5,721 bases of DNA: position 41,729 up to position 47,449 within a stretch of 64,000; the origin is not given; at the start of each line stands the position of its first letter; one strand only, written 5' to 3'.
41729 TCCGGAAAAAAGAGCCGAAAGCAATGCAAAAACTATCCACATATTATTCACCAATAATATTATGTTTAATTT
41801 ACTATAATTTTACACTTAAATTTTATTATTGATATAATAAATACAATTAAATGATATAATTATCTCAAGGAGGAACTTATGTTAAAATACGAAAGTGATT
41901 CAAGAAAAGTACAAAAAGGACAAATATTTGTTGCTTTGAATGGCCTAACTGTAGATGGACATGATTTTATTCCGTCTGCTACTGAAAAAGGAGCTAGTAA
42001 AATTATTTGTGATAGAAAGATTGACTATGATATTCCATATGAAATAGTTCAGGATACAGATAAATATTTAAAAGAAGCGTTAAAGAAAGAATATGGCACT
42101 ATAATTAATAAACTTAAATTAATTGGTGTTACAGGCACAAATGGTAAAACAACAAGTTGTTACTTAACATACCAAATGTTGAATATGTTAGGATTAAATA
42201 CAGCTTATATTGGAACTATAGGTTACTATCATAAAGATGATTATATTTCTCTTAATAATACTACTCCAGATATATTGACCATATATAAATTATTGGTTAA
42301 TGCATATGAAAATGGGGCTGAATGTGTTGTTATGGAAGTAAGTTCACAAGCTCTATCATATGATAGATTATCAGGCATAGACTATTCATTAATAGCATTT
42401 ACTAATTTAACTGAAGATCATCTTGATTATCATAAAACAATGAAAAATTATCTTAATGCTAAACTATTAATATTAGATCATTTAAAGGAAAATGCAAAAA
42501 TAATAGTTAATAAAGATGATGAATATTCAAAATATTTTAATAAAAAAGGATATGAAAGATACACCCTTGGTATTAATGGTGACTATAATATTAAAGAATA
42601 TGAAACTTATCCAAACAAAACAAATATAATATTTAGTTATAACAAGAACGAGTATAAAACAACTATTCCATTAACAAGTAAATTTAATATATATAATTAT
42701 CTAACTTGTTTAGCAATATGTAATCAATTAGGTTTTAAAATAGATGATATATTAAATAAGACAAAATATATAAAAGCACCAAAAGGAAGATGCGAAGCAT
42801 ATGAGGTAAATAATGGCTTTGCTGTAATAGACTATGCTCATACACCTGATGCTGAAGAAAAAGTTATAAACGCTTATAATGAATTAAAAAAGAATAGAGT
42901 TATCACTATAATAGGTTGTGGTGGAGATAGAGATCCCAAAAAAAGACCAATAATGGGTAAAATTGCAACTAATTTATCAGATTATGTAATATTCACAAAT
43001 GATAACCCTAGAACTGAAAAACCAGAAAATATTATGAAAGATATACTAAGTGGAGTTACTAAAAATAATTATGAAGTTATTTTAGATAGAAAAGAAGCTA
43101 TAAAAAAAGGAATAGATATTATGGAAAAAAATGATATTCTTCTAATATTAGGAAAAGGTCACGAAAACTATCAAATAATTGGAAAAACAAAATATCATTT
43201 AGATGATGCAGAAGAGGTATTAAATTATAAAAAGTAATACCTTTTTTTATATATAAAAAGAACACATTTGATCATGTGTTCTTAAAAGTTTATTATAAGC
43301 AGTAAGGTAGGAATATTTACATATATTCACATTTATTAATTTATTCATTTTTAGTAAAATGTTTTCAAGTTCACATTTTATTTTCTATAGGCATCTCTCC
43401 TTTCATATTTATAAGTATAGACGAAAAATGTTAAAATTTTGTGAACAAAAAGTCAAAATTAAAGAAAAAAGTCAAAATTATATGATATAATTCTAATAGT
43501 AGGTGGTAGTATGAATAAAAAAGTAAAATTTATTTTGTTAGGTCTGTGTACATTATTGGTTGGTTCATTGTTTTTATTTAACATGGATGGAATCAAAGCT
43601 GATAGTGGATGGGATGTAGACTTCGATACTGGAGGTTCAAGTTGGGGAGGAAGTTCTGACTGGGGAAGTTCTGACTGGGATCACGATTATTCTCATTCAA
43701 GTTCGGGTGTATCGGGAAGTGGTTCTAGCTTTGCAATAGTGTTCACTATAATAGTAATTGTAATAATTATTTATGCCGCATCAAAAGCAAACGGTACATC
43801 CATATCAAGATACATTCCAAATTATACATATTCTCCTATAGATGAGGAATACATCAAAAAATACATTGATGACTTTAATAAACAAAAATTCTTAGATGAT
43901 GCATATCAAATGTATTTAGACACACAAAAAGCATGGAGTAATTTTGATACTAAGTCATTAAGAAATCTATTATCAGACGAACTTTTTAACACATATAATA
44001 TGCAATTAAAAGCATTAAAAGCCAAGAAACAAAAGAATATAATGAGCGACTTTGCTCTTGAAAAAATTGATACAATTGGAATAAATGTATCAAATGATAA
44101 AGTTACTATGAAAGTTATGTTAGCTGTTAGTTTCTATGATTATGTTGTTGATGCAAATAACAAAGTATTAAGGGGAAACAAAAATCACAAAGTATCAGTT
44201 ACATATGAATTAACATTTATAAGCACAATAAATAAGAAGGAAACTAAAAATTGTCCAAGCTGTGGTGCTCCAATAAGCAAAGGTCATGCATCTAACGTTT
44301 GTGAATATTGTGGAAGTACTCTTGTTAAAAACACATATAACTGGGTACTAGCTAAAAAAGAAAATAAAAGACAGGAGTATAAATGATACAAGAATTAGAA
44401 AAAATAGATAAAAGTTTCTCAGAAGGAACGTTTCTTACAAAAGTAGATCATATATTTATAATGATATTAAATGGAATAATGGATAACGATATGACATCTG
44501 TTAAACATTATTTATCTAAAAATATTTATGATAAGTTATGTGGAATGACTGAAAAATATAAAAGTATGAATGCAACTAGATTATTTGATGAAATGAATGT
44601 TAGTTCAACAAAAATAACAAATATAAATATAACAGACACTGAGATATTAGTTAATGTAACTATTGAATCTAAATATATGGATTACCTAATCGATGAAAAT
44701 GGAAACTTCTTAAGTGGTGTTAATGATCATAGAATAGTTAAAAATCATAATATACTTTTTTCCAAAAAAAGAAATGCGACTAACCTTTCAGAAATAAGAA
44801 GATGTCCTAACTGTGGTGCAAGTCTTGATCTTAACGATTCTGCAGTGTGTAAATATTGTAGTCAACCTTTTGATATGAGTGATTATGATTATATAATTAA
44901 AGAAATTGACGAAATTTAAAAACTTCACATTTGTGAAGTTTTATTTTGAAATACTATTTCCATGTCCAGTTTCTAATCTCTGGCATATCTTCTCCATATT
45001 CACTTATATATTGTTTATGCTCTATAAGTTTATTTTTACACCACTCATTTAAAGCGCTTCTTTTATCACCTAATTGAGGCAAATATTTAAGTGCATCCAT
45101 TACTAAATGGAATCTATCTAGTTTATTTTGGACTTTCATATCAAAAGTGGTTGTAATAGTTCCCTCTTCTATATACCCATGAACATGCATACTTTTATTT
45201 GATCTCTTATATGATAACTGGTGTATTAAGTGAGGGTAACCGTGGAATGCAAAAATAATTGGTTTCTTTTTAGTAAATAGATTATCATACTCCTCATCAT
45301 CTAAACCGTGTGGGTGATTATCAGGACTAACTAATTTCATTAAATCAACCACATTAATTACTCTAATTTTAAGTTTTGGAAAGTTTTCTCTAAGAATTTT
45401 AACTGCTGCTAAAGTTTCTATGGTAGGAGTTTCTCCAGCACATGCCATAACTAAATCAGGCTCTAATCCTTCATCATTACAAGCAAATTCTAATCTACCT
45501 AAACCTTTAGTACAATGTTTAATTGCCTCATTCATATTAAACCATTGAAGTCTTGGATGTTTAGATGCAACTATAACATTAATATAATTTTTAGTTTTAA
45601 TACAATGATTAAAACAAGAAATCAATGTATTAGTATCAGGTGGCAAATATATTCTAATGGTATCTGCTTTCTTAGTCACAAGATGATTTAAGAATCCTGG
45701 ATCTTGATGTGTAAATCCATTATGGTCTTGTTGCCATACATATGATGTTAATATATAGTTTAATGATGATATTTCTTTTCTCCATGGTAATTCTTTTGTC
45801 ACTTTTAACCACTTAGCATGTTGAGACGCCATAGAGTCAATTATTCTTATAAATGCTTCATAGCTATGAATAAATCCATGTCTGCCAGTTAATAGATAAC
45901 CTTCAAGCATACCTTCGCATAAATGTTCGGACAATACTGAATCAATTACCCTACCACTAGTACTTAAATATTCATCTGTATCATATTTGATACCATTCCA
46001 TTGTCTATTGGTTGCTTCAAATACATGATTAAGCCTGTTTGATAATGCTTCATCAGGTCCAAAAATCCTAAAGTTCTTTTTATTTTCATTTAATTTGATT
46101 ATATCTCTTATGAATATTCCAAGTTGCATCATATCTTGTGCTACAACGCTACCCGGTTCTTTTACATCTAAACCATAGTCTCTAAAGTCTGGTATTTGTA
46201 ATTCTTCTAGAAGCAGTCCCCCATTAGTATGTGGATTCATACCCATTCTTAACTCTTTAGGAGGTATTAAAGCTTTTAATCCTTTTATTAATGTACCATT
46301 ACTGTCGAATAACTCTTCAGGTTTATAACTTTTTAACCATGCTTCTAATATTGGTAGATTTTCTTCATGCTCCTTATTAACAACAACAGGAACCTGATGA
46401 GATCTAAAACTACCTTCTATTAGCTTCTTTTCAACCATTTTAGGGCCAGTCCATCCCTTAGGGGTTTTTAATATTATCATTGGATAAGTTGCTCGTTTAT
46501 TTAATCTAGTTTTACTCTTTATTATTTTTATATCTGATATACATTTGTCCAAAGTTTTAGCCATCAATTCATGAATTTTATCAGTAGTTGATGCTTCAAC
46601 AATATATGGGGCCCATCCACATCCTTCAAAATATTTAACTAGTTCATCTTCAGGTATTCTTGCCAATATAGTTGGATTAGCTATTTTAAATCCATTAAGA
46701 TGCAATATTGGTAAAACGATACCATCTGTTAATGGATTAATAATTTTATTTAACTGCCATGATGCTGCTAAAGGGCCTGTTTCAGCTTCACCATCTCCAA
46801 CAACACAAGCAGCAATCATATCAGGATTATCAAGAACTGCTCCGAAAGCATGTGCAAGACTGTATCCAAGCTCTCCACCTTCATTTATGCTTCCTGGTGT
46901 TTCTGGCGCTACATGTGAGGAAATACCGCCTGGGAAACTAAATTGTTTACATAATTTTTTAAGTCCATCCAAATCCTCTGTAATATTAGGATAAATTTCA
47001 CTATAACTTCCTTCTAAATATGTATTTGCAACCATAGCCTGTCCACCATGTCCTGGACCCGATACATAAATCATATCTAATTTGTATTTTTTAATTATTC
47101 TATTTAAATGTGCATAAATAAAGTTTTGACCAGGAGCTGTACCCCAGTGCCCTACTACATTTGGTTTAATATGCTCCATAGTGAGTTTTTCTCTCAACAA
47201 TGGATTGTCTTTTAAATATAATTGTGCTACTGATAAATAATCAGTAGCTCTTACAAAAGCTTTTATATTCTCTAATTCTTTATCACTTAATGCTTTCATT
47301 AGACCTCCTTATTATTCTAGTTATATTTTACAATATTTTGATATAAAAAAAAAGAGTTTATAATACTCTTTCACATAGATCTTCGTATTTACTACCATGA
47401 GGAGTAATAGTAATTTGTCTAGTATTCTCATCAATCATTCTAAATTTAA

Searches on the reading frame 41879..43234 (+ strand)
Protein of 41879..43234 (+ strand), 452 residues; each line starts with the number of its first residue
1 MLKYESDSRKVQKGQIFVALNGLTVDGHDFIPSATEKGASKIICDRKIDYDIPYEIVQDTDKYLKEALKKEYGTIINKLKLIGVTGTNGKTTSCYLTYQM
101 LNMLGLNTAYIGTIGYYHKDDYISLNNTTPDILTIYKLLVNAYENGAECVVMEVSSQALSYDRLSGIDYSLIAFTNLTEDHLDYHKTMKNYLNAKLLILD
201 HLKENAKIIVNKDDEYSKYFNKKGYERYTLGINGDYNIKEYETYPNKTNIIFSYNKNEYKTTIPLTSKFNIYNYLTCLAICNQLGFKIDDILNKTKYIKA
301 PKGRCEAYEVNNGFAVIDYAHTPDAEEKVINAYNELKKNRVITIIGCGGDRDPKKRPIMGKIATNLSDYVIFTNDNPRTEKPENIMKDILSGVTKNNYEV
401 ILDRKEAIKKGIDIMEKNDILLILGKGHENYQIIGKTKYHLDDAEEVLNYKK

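Call 49: search_protein_families(library=pfam, proteins=[window:41879-43234:+], max_evalue=0.0001)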
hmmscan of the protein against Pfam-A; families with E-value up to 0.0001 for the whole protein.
window:41879-43234:+ (452 aa): 3 families
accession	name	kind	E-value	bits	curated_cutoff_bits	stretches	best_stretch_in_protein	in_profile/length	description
PF08245.18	Mur_ligase_M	-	1.2e-47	162.9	24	1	84-280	1-199/200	Mur ligase middle domain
PF02875.26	Mur_ligase_C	-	2e-29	103.4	28.4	1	303-427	1-127/127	Mur ligase, glutamate ligase domain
PF01225.30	Mur_ligase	-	2.9e-09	37.6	21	1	7-66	8-72/95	Mur ligase family, catalytic domain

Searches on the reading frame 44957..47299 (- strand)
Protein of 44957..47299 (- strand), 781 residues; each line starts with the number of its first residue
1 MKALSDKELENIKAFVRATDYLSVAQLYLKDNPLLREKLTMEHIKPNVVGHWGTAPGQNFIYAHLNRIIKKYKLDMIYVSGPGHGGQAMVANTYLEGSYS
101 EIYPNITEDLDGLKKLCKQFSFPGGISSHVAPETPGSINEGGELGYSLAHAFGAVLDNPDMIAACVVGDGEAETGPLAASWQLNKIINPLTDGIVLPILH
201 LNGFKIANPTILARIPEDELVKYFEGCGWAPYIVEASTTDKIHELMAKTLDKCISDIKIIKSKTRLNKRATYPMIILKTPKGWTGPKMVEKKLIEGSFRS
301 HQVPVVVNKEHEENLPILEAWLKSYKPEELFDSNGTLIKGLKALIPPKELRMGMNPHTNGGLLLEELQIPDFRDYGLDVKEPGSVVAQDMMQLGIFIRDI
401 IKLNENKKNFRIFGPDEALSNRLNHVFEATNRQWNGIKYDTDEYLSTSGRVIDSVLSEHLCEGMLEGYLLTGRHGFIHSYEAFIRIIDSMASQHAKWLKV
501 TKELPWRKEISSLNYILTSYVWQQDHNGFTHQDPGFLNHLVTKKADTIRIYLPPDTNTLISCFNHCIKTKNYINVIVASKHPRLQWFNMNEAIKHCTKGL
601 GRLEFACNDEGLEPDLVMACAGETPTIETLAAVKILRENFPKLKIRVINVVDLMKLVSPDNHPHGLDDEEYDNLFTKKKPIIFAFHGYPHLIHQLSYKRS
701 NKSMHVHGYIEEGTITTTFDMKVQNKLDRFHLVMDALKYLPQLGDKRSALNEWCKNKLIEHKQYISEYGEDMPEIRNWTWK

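Call 49: search_protein_families(library=pfam, proteins=[window:44957-47299:-], max_evalue=0.0001)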
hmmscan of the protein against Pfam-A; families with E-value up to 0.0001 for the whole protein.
window:44957-47299:- (781 aa): 3 families
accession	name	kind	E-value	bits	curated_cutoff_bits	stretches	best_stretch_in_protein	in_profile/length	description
PF09364.15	XFP_N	-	7.4e-172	571.6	23.7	1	4-362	2-363/364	XFP N-terminal domain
PF09363.15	XFP_C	-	6.1e-89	297.3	23.4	1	580-780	1-202/202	XFP C-terminal domain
PF03894.20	XFP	-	6.9e-81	270.6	22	1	392-568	2-176/177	D-xylulose 5-phosphate/D-fructose 6-phosphate phosphoketolase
